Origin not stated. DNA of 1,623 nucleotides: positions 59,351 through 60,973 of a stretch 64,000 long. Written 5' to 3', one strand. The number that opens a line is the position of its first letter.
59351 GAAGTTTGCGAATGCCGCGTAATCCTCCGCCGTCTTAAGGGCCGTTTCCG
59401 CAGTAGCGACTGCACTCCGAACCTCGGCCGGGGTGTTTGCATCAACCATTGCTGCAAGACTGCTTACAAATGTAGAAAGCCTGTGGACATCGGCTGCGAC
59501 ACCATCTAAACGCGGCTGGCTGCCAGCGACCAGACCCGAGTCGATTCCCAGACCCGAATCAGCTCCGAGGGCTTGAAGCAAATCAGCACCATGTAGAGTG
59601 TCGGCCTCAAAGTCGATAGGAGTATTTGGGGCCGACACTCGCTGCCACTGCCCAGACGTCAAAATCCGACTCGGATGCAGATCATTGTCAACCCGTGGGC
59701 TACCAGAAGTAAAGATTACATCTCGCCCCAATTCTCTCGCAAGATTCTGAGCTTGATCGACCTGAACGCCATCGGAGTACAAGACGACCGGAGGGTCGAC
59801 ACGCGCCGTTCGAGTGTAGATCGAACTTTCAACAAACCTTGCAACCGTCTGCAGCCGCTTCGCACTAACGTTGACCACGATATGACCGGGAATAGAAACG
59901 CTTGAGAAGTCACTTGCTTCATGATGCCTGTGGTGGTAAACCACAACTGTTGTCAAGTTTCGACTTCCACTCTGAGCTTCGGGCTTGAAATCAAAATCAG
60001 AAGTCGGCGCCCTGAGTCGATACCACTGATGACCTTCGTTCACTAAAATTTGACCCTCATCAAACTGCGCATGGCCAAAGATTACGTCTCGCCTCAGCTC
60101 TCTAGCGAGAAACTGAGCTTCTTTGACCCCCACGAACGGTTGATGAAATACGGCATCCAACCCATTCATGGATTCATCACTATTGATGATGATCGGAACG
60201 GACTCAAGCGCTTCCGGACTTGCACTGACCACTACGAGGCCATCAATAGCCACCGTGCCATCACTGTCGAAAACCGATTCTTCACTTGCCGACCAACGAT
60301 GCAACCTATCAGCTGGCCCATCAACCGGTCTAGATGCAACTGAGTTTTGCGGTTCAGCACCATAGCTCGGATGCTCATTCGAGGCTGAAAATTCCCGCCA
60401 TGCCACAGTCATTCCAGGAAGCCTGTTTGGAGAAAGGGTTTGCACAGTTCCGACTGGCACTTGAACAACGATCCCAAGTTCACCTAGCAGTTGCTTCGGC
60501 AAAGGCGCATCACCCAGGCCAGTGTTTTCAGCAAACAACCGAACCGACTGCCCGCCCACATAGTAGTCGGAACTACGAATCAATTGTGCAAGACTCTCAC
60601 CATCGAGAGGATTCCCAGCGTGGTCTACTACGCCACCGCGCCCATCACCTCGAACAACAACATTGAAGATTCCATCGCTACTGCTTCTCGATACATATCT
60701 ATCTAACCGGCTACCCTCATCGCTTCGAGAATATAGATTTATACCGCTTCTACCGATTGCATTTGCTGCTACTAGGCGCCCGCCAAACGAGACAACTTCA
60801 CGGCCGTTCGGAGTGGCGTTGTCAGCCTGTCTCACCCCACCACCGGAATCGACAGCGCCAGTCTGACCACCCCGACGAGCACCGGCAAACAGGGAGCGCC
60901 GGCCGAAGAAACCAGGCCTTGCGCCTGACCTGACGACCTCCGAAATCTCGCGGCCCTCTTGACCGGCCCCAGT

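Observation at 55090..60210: Four copies of an unassigned domain of about 110 aa with a strict two-part motif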

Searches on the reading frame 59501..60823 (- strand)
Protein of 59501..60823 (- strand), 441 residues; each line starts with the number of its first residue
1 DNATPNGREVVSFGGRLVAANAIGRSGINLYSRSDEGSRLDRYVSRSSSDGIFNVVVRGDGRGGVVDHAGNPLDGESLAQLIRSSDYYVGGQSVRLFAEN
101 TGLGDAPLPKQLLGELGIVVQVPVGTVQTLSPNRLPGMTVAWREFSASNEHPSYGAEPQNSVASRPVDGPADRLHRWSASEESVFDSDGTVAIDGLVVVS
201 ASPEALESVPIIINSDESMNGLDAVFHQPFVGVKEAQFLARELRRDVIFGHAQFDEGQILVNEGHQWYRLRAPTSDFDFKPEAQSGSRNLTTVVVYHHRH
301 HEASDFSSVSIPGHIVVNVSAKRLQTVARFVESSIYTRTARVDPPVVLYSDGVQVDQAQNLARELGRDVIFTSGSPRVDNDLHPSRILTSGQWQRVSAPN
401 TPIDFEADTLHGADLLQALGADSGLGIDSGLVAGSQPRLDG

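Call 24: search_protein_representatives(alignment_id=A2)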
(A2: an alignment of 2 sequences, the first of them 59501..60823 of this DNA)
Query: 2 sequences, 456 profile positions. Proteins with E-value up to 0.001 (for the whole library): 23; up to 1e-10: 4; up to 1e-30: 1. The best 23 are listed.
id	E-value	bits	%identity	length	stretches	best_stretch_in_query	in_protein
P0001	7.8e-202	687.5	-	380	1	97-456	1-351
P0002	5.4e-21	91.3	-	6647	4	47-127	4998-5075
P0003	6.8e-14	67.9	-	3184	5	48-129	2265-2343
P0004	1.1e-13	67.2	-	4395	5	65-129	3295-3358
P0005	2.3e-06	43.1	-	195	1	24-131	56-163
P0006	2.5e-06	43.0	-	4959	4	46-129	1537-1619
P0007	7.3e-06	41.4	-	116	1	52-123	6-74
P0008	1.1e-05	40.9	-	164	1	24-124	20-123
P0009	5.7e-05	38.5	-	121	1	26-145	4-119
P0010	7.2e-05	38.2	-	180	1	13-123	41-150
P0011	8.2e-05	38.0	-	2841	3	55-125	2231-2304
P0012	2.7e-04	36.3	-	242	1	24-124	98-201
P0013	2.8e-04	36.2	-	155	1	51-125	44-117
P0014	3.7e-04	35.8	-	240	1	67-149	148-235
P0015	4.4e-04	35.6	-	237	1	47-129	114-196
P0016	4.7e-04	35.5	-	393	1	14-146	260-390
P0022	8.2e-04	34.7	-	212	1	27-146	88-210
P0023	9.0e-04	34.5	-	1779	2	45-160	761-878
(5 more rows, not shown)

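Call 26: search_protein_families(library=pfam, proteins=[P0005, P0012, P0009, P0022, P0003, P0004], max_evalue=0.01)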
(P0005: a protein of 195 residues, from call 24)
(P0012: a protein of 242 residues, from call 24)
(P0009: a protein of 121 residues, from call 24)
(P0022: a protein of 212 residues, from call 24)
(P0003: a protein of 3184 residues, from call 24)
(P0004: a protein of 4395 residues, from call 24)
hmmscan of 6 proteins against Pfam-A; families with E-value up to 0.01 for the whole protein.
P0005 (195 aa): 0 families

P0012 (242 aa): 0 families

P0009 (121 aa): 1 family
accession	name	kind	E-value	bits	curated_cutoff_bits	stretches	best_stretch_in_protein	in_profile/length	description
PF05435.16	Phi-29_GP3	-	0.0074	16.3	25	0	4-41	193-229/266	Phi-29 DNA terminal protein GP3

P0022 (212 aa): 0 families

P0003 (3184 aa): 5 families
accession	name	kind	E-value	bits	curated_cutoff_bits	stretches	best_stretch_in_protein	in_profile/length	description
PF00454.33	PI3_PI4_kinase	-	6.8e-54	183.8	27.1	4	2042-2119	97-178/241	Phosphatidylinositol 3- and 4-kinase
PF06702.18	Fam20C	-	2.1e-16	60.7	26.8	1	2069-2119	85-137/218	Golgi casein kinase, C-terminal, Fam20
PF14252.11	DUF4347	-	2.8e-15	56.9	24.6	0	2811-2884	54-134/164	Domain of unknown function (DUF4347)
PF20613.4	HipA_2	-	6.2e-08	32.6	27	0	2530-2598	101-173/240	HipA-like kinase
PF03109.22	ABC1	-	6.5e-07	29.2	22.9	0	1643-1667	190-214/244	ABC1 atypical kinase-like domain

P0004 (4395 aa): 2 families
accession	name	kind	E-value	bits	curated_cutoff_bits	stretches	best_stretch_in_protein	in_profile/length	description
PF25547.1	WXG100_2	-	4.8e-22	79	27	1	4-136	3-139/150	WXG100 like domain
PF00392.27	GntR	-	0.00026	21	27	1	975-1030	4-60/64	Bacterial regulatory proteins, gntR family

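Call 27: predict_structure(alignment_id=A2)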
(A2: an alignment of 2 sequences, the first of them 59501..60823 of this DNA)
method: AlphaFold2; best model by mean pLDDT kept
length: 441 residues; sequences in the alignment: 2
mean_pLDDT: 43.5   pTM: 0.32
mean pLDDT of the five models: 43.5, 43.0, 41.6, 37.2, 33.1
residues with pLDDT >= 90: 0; 70-90: 34; 50-70: 114; < 50: 293
segments of 3 or more residues with pLDDT < 50: 1-49, 99-102, 125-140, 149-160, 169-232, 251-267, 273-324, 326-344, 376-387, 400-441
pLDDT, mean of each block of 10 residues (from residue 1): 26 25 29 35 42 62 60 77 66 65 58 79 46 33 63 35 56 27 20 30 37 34 40 51 52 35 42 40 27 19 29 43 47 36 49 62 62 51 43 59 35 39 28 24 27
secondary structure, 60 per line:
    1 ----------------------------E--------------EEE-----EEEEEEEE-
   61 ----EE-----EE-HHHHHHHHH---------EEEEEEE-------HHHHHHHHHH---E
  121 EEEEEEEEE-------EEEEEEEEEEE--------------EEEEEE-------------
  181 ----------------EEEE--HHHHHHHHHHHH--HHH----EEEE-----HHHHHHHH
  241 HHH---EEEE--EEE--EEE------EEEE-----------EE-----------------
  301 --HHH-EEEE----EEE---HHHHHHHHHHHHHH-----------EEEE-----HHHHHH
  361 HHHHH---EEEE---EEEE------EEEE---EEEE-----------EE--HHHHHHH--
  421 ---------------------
elements in order: E44-46 E52-59 H75-83 E93-99 H107-116 E120-129 E137-147 E162-167 E197-200 H203-214 E224-227 H233-243 E247-250 E253-255 E258-260 E267-270 E307-310 E315-317 H321-334 E346-349 H355-365 E369-372 E376-379 E386-389 E393-396 H412-418

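Call 30: find_related_loci(query=A2, collection=genome_contigs, flank=10000)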
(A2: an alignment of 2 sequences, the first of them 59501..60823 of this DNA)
Query A2 (441 aa) in genome_contigs; peptide patterns used: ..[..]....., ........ (x = any residue, [..] = any of these).
124 stretches matched a pattern, but none encodes a relative of the query by tblastn (E <= 1e-3).

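Call 33: find_related_loci(query=A2, collection=metagenome_contigs, flank=10000)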
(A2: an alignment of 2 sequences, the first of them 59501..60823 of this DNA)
Query A2 (441 aa) in metagenome_contigs; peptide patterns used: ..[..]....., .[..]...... (x = any residue, [..] = any of these).
283 stretches matched a pattern, but none encodes a relative of the query by tblastn (E <= 1e-3).

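Call 55: list_cluster_members(proteins=[P0001, P0002, P0003, P0004, P0006, P0011, P0023, P0005, P0012, P0016])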
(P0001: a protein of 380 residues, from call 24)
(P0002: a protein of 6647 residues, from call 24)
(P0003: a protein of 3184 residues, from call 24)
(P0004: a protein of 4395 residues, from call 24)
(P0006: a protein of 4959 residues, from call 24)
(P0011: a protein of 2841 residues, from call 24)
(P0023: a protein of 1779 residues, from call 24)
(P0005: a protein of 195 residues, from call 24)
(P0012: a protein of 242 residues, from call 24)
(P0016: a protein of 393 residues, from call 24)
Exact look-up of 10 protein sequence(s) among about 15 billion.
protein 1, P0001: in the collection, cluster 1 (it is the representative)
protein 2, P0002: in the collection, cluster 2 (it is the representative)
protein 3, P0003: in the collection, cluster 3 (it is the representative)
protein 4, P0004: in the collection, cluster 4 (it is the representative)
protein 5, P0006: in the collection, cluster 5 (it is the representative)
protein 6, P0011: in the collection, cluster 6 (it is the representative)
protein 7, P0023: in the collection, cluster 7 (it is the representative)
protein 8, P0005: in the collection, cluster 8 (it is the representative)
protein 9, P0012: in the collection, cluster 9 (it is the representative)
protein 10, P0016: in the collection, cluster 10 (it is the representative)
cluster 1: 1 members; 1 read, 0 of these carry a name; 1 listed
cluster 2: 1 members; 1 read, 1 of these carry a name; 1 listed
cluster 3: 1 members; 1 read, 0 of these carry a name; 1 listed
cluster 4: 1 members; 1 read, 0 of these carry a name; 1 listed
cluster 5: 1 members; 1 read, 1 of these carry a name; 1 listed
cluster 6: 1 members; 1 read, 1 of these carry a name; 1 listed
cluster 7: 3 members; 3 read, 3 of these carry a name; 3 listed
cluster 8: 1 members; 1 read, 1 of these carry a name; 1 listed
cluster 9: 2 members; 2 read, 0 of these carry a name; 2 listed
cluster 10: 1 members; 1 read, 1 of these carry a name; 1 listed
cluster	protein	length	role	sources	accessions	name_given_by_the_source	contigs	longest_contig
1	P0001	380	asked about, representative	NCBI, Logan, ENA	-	-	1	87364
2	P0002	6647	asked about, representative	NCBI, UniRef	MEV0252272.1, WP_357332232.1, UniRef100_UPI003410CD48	deaminase domain-containing protein [Nocardia sp. NPDC050712] | WXG100-like domain-containing protein n=1 Tax=Nocardia sp. NPDC050712 TaxID=3155518 ...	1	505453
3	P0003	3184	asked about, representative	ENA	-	-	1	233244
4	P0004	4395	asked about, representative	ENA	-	-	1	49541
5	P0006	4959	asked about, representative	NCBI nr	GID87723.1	hypothetical protein Ade03nite_66470 [Actinoplanes derwentensis]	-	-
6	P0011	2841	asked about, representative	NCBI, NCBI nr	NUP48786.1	MAG: DUF4347 domain-containing protein, partial [Catenulispora sp.] | DUF4347 domain-containing protein [Catenulispora sp.]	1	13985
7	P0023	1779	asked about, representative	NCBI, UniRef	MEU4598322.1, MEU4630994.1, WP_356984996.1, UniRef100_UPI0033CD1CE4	hypothetical protein [Nocardia sp. NPDC023988] | hypothetical protein n=1 Tax=unclassified Nocardia TaxID=2637762 RepID=UPI0033CD1CE4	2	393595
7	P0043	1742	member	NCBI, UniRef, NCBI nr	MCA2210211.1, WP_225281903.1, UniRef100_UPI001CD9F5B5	hypothetical protein [Nocardia rosealba] | hypothetical protein n=1 Tax=Nocardia rosealba TaxID=2878563 RepID=UPI001CD9F5B5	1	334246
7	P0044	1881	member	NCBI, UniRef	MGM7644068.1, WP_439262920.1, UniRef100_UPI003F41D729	hypothetical protein ACSVDM_04140 [Nocardia sp. JW2] | hypothetical protein n=1 Tax=Nocardia sp. JW2 TaxID=3450738 RepID=UPI003F41D729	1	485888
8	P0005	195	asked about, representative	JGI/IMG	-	RHS repeat-associated protein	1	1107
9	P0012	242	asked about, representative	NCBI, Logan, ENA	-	-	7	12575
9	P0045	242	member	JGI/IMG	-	-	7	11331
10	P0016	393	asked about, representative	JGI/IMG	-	RHS repeat-associated protein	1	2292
